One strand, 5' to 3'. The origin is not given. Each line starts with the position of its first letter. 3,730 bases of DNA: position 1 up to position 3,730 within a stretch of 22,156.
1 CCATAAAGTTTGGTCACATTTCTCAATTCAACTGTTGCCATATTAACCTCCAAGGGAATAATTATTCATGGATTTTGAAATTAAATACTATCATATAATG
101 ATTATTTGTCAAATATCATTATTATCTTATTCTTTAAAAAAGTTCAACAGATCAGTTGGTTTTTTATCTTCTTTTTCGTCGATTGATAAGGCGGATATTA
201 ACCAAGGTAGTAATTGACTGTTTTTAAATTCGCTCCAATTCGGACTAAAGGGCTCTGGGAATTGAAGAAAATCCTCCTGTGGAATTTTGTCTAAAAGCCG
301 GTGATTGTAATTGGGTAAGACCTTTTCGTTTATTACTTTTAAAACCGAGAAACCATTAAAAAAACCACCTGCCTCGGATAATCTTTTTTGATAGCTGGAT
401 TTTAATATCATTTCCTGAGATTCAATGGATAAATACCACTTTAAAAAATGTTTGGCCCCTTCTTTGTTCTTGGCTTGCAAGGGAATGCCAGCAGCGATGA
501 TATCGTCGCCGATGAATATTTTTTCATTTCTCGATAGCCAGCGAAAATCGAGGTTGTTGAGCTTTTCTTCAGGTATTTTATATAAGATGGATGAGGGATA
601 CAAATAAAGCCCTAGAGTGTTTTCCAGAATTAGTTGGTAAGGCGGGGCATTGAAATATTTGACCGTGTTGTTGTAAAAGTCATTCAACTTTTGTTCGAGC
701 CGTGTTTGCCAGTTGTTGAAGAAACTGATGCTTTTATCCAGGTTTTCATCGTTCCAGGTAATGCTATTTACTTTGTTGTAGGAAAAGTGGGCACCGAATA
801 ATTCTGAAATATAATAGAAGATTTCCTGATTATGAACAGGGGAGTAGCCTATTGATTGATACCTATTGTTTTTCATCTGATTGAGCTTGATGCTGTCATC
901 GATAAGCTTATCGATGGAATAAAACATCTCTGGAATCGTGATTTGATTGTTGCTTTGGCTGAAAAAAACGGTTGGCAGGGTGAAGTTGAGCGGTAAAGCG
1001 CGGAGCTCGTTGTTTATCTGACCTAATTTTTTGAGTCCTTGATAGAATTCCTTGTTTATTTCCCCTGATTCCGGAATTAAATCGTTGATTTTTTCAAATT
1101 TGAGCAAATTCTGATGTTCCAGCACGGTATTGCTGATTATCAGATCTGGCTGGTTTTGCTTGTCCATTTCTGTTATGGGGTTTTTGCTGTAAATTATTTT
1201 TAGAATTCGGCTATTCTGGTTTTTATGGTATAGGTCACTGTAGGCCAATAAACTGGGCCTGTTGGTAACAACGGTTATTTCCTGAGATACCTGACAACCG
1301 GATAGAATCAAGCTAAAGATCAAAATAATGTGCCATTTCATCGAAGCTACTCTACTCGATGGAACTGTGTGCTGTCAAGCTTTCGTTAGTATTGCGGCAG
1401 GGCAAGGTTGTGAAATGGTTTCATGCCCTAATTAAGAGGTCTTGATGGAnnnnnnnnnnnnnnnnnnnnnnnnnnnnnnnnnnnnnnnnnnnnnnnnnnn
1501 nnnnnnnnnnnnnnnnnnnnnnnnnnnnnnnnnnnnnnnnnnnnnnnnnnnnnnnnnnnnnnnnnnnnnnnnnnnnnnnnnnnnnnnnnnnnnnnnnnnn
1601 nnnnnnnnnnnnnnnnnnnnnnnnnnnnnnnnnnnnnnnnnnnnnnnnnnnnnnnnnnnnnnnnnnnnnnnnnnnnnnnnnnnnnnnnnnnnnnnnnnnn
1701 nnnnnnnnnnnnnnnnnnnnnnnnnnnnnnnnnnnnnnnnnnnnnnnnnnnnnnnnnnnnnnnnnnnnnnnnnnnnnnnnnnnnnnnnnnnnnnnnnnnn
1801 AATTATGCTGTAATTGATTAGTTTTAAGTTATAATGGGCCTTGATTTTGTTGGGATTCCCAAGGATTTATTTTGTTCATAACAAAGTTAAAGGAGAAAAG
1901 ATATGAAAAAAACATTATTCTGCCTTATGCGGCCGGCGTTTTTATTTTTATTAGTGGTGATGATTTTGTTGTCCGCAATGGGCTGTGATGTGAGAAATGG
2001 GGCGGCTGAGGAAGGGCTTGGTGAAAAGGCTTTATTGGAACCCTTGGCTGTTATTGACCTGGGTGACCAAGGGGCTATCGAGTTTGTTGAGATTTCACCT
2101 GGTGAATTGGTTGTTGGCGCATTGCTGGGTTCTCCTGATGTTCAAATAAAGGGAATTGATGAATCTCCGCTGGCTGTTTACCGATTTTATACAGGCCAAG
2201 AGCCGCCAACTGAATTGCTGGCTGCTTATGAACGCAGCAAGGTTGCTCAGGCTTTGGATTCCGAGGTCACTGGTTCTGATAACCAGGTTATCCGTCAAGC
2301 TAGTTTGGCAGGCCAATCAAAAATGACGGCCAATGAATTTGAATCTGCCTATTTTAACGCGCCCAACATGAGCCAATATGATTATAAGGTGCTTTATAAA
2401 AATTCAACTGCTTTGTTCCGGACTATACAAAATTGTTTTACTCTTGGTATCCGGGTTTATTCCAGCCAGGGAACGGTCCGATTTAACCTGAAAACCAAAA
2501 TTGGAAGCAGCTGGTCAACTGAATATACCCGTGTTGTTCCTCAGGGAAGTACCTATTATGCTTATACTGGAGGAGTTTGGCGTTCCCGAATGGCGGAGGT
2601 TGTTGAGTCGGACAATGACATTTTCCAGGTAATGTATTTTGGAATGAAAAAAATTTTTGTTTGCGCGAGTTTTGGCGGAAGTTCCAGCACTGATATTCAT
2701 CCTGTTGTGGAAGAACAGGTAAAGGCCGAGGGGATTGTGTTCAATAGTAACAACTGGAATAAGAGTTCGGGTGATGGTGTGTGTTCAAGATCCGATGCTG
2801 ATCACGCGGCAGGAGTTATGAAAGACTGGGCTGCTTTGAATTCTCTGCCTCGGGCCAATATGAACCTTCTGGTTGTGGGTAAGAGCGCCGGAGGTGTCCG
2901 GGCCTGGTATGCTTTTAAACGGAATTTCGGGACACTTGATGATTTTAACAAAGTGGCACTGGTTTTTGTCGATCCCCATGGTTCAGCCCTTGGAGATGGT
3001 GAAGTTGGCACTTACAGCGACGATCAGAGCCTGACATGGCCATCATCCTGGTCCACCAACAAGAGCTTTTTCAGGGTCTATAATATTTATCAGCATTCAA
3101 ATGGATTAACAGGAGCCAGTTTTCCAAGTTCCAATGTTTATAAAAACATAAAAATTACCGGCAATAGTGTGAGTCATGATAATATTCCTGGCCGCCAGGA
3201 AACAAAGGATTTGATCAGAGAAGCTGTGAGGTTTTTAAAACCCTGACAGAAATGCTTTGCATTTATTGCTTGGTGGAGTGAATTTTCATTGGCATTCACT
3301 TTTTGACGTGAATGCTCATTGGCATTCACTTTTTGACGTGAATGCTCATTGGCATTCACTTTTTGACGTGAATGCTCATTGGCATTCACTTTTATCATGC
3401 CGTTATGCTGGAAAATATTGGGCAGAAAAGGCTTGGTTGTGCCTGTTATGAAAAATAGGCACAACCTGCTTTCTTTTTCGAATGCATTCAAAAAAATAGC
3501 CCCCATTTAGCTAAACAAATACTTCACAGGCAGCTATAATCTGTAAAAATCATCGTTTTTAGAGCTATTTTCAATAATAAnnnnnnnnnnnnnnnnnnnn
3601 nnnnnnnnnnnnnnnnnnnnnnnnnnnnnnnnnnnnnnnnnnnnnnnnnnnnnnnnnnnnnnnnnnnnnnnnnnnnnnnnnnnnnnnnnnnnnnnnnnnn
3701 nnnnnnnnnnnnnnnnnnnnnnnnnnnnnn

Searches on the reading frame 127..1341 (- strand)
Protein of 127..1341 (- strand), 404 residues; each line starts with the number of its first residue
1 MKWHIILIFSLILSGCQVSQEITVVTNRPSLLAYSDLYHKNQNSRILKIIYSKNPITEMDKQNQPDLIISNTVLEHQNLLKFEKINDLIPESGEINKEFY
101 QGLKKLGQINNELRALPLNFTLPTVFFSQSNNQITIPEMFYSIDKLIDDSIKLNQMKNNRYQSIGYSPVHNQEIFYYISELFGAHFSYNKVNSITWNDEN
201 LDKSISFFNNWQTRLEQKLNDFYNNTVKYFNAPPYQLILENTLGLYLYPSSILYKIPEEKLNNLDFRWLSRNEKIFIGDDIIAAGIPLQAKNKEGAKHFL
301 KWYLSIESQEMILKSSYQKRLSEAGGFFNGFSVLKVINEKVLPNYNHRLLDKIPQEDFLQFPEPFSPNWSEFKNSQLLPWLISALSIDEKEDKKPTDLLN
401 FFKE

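Call 7: search_protein_families(library=pfam, proteins=[window:127-1341:-])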
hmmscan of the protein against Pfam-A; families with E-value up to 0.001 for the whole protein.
window:127-1341:- (404 aa): 0 families

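Call 65: find_encoding_contigs(protein=window:127-1341:-, flank=10000, max_places=6)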
Protein window:127-1341:- (404 aa): no gene with exactly this product is on record in the collection.

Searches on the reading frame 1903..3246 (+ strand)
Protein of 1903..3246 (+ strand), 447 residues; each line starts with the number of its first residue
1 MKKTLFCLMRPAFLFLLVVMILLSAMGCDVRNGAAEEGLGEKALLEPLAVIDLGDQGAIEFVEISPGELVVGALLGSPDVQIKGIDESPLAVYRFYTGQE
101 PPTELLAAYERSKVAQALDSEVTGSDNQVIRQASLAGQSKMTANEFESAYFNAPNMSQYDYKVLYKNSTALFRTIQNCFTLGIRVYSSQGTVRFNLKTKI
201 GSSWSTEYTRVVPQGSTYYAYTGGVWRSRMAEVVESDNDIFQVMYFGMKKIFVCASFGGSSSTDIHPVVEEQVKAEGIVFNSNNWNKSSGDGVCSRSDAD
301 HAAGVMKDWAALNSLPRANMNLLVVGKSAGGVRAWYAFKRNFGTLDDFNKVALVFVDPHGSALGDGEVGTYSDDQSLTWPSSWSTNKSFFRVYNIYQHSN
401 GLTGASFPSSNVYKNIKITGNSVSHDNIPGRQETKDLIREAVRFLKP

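Call 7: search_protein_families(library=pfam, proteins=[window:1903-3246:+])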
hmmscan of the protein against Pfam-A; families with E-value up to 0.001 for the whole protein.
window:1903-3246:+ (447 aa): 0 families

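Call 40: find_homologous_proteins(query=window:1903-3246:+)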
Query window:1903-3246:+ (447 aa): 15 proteins with E <= 0.001 among 8000 candidates.
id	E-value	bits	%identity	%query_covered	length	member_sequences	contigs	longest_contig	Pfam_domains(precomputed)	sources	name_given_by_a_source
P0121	0.0e+0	1015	100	100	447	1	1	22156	-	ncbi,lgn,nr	ncbi:MAG: hypothetical protein JXR70_01340 [Spirochaetales bacterium]|nr:hypothetical protein [Spiro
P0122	7.9e-167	573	61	94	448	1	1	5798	-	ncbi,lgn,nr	ncbi:MAG: hypothetical protein JXJ04_06560 [Spirochaetales bacterium]|nr:hypothetical protein [Spiro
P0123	4.3e-130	452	50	97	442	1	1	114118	-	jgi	-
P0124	6.9e-53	198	46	52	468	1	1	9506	PF19193.7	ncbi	-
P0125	2.0e-52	196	52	43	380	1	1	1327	PF14200.13,PF00652.29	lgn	-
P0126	5.7e-48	182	46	43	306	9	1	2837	PF14200.13,PF00652.29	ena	-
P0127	2.0e-46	177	40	58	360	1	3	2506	PF18885.7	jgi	-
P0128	2.3e-44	170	41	44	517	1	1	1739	PF17957.8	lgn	-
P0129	1.5e-42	164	42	46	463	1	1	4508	-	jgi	jgi:hypothetical protein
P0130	1.5e-40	157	43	44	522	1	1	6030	-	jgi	jgi:hypothetical protein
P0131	1.1e-36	144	38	44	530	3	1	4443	-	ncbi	-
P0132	1.6e-36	144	41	40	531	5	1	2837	-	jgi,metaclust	metaclust:\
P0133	1.1e-29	121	33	45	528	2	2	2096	-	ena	-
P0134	4.6e-29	119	44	30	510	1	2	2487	-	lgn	-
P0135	3.9e-23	100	35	30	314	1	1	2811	-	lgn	-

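Call 41: find_encoding_contigs(protein=P0122, flank=10000, max_places=3)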
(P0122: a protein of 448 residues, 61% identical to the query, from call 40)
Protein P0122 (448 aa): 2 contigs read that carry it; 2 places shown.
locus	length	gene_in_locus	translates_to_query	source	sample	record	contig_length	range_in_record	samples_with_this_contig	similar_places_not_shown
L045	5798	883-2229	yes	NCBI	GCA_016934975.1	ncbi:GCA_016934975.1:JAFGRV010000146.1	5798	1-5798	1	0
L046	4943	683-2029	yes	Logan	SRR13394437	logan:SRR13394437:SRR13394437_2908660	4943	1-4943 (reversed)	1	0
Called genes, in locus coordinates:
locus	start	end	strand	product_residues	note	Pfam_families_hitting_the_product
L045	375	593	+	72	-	-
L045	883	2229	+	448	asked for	-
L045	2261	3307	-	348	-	PF13174:TPR_6 (faint)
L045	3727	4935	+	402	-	PF00180:Iso_dh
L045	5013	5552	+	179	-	-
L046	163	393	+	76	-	-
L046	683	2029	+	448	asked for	-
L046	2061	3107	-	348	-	PF13174:TPR_6 (faint)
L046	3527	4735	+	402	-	PF00180:Iso_dh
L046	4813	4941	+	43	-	?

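Call 42: find_encoding_contigs(protein=P0123, flank=10000, max_places=2)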
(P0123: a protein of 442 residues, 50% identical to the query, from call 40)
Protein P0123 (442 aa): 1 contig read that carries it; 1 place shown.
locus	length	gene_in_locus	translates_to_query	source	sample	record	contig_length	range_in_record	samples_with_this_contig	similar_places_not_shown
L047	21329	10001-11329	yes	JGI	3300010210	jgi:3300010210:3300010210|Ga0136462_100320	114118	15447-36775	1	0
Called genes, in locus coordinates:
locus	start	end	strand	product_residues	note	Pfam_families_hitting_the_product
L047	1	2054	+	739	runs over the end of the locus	PF00933:Glyco_hydro_3, PF01915:Glyco_hydro_3_C, PF14310:Fn3-like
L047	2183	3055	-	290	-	PF10672:Methyltrans_SAM (weak)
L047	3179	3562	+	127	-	-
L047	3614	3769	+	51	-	PF09527:ATPase_gene1 (weak)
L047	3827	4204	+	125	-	-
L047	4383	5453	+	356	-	PF28541:DUF8433, PF00119:ATP-synt_A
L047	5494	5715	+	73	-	PF00137:ATP-synt_C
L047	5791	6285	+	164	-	PF00430:ATP-synt_B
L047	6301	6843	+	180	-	PF00213:OSCP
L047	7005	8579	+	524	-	PF02874:ATP-synt_ab_N, PF00006:ATP-synt_ab, PF00306:ATP-synt_ab_C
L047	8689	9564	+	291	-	PF00231:ATP-synt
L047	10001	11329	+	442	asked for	-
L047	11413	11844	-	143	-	PF00903:Glyoxalase, PF12681:Glyoxalase_2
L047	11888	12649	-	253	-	PF20240:DUF6597, PF00165:HTH_AraC (faint), PF12833:HTH_18 (weak)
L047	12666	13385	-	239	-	-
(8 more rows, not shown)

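Call 48: search_protein_families(library=pfam, proteins=[window:1903-3246:+], max_evalue=5)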
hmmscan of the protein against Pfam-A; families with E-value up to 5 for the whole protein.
window:1903-3246:+ (447 aa): 0 families

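Call 49: search_protein_families(library=ncbifam, proteins=[window:1903-3246:+], max_evalue=1)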
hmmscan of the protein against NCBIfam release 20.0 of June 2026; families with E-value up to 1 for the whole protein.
window:1903-3246:+ (447 aa): 0 families

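Call 60: find_encoding_contigs(protein=window:1903-3246:+, flank=10000, max_places=6)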
Protein window:1903-3246:+ (447 aa): 1 contig read that carries it; 1 place shown.
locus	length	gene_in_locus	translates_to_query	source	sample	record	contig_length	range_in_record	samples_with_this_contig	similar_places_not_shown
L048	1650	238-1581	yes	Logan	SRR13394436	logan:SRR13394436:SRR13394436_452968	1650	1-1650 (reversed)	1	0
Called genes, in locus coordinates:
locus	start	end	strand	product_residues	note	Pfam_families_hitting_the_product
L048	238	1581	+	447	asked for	-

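Call 80: search_protein_families(library=padloc, proteins=[window:1903-3246:+], max_evalue=0.01)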
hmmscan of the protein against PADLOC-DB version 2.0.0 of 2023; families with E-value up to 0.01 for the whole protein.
window:1903-3246:+ (447 aa): 0 families

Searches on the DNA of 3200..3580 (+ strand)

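Call 46: search_rna_families(source=window, start=3200, end=3580, threshold=evalue, max_evalue=10)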
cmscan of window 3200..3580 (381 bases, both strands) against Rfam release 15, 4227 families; matches with E-value up to 10: 21.
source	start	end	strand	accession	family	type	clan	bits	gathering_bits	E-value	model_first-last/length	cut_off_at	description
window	3439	3533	-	RF01609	ceN103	Gene; snRNA; snoRNA; CD-box;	-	22.6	55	0.45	1-109/109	no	Caenorhabditis snoRNA ceN103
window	3332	3397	+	RF03210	mir-7359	Gene; miRNA;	-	20.4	90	0.26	1-56/56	no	mir-7359 microRNA precursor family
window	3306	3362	+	RF01413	miR-430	Gene; miRNA;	CL00096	20.1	47.3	0.33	1-70/70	no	miR-430 microRNA precursor family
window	3275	3393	+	RF00265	SNORA69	Gene; snRNA; snoRNA; HACA-box;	-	20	47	0.36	1-132/132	no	Small nucleolar RNA SNORA69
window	3435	3466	+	RF00668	mir-302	Gene; miRNA;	CL00096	18.9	55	0.49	16-53/68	no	mir-302 microRNA precursor family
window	3411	3471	+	RF02628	Hrs1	Gene; sRNA;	-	18.6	56.4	0.3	1-74/74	no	Hfq-regulated sRNA 1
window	3255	3377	-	RF01932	bxd_4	Gene; lncRNA;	-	18.3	40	0.5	1-106/106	no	Bithoraxoid conserved region 4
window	3286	3380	+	RF01820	RsaE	Gene; sRNA;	-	17.9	79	1.3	1-112/112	no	RNA Staph. aureus E (RoxS)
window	3200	3335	-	RF02422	Bp1_738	Gene; sRNA;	-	17.2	45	0.22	1-208/208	no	Burkholderia sRNA Bp1_Cand738_SIPHT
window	3287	3418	-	RF02625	WsnRNA46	Gene; sRNA;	-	16.8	65.3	1.6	1-151/151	no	Wolbachia sRNA 46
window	3295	3404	-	RF03007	Mahella-1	Gene; sRNA;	-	16.2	70.7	0.69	1-114/114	no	Mahella-1 RNA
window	3284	3323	-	RF00239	mir-124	Gene; miRNA;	-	16.1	49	0.76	1-72/72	no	mir-124 microRNA precursor family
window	3221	3258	+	RF01615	ceN111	Gene; snRNA; snoRNA; CD-box;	-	15.5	43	6.2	1-70/70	no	Nematode snoRNA ceN111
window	3345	3383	-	RF00239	mir-124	Gene; miRNA;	-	15.2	49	1.4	1-72/72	no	mir-124 microRNA precursor family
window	3417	3482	+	RF00844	mir-67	Gene; miRNA;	-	15.1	53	1.3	1-84/84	no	mir-67 microRNA precursor family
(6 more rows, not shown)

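Call 57: search_dna_similar(query=window:3247-3480:+, collection=plasmids, mode=distant, max_evalue=0.01, max_rows=10)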
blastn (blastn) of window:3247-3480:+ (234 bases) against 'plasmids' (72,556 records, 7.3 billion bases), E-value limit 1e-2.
No match.

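Call 58: search_dna_similar(query=window:3247-3480:+, collection=phages, mode=distant, max_evalue=0.01, max_rows=10)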
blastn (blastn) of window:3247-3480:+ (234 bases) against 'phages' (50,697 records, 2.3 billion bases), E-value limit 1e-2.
No match.
